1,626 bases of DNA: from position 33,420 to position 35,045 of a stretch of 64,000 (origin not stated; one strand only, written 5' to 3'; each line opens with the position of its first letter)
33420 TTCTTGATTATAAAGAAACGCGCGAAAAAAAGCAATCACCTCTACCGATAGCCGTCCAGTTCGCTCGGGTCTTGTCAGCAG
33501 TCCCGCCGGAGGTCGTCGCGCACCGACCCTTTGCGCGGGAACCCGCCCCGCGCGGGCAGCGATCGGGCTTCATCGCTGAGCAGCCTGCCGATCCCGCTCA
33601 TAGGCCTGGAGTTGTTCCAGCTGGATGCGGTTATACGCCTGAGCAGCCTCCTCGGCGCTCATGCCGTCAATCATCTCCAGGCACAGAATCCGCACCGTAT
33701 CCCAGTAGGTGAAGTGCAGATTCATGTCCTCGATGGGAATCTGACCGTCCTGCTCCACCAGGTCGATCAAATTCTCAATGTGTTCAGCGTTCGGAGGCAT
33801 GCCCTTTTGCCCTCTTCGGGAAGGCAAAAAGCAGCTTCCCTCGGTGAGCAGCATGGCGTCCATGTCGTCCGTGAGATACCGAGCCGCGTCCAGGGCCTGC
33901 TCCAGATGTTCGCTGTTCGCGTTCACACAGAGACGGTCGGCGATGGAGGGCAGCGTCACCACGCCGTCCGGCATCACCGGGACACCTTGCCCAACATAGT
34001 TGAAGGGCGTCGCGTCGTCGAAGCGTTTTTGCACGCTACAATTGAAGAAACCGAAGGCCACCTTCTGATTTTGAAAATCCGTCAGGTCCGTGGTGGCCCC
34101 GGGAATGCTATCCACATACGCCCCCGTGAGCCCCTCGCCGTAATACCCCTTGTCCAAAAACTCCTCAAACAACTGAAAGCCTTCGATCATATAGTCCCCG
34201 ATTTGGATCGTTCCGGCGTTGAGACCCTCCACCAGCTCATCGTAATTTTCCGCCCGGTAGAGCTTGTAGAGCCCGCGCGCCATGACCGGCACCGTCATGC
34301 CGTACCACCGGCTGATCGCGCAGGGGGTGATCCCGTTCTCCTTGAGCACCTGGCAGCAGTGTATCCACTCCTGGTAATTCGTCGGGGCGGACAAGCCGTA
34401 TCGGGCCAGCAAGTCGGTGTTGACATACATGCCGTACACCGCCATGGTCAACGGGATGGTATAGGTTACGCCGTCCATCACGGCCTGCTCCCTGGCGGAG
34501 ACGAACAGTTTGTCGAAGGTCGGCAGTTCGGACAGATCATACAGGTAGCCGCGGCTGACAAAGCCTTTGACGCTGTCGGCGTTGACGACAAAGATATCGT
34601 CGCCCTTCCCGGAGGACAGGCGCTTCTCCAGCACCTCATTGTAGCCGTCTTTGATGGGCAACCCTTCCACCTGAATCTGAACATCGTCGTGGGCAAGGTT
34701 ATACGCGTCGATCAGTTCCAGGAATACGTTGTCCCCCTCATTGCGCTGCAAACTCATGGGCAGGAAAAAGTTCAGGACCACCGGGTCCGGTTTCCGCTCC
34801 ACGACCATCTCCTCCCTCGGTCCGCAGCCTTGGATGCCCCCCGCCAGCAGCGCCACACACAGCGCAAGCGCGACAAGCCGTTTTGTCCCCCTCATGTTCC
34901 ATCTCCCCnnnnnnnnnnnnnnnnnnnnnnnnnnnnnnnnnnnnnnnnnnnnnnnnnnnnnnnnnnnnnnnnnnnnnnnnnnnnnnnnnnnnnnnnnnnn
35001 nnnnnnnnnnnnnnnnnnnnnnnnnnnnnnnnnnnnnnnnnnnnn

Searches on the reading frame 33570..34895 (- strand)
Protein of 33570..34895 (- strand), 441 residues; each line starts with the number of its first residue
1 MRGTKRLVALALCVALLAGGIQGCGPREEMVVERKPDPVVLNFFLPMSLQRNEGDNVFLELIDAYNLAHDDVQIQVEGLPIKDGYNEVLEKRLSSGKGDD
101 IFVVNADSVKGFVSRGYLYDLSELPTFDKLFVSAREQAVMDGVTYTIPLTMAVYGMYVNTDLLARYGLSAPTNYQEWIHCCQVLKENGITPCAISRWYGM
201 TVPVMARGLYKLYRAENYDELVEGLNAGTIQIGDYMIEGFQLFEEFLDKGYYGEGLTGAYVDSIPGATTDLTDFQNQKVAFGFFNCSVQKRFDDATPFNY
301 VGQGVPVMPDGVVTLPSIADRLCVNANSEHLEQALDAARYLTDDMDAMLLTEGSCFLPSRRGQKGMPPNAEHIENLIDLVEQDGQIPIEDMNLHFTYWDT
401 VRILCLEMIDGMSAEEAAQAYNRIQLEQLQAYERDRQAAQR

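Call 61: search_protein_families(library=pfam, proteins=[window:33570-34895:-], max_evalue=0.001)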
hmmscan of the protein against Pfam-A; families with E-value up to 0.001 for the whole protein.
window:33570-34895:- (441 aa): 2 families
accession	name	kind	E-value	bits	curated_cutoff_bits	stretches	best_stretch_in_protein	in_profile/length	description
PF01547.30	SBP_bac_1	-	7.5e-23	82.4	26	1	57-344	9-303/307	Bacterial extracellular solute-binding protein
PF13416.11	SBP_bac_8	-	1.9e-17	64.4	27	1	60-359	1-261/279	Bacterial extracellular solute-binding protein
